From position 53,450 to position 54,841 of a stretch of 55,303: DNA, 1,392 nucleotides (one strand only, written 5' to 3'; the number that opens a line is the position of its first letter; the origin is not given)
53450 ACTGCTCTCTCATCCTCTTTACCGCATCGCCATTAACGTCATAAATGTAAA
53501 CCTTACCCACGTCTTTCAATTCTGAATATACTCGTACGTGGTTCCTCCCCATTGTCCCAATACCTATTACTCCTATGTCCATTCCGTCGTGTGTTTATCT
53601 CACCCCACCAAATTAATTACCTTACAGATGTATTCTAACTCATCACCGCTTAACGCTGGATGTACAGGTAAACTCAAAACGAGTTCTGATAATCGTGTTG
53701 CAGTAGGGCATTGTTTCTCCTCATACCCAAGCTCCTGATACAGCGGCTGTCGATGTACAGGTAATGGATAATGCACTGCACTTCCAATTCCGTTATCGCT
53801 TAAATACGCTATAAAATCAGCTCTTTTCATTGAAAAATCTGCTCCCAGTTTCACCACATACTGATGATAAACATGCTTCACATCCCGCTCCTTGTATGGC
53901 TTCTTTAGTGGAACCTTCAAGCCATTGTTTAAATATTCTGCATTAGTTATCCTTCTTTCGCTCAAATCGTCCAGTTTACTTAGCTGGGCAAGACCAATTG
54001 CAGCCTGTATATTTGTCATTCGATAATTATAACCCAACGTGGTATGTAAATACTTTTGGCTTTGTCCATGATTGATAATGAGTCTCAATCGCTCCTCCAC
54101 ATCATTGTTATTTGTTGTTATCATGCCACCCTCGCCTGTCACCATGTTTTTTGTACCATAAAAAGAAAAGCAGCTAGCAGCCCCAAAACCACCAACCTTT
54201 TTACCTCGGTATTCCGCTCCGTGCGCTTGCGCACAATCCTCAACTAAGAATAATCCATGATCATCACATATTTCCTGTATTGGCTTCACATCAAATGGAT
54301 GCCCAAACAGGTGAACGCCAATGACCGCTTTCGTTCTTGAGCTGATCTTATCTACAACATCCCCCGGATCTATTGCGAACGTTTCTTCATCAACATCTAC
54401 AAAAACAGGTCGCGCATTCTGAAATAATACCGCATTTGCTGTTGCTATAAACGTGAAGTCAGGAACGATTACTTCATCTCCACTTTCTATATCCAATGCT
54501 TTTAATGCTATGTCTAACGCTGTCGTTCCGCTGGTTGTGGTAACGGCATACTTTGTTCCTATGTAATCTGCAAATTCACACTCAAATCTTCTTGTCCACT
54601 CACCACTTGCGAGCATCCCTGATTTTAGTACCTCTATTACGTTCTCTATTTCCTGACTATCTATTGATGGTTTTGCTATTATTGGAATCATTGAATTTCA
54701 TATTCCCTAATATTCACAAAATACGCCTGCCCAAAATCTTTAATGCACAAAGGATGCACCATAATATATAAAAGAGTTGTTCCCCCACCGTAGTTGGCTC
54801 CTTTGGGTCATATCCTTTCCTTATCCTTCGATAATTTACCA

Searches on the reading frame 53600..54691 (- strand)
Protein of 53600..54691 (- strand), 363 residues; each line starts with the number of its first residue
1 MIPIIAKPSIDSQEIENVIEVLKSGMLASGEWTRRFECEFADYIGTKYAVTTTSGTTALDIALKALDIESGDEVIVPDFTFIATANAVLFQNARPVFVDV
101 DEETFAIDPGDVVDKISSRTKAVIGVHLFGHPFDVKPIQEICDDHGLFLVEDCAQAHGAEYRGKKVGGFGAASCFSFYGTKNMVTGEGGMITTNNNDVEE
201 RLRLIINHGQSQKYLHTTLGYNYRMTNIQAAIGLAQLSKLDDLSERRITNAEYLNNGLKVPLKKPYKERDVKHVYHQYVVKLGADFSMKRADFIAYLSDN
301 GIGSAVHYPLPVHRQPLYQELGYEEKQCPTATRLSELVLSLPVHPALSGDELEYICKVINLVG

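Call 47: search_protein_families(library=pfam, proteins=[window:53600-54691:-], max_evalue=0.001)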
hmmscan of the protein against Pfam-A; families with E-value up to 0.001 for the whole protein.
window:53600-54691:- (363 aa): 3 families
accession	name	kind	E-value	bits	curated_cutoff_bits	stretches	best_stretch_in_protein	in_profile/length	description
PF01041.23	DegT_DnrJ_EryC1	-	4.8e-129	431.1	19.8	1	9-359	2-359/360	DegT/DnrJ/EryC1/StrS aminotransferase family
PF00155.27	Aminotran_1_2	-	1.6e-07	31.3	19.7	1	35-161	46-194/361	Aminotransferase class I and II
PF01212.27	Beta_elim_lyase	-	4.9e-07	29.8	27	1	30-259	31-266/288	Beta-eliminating lyase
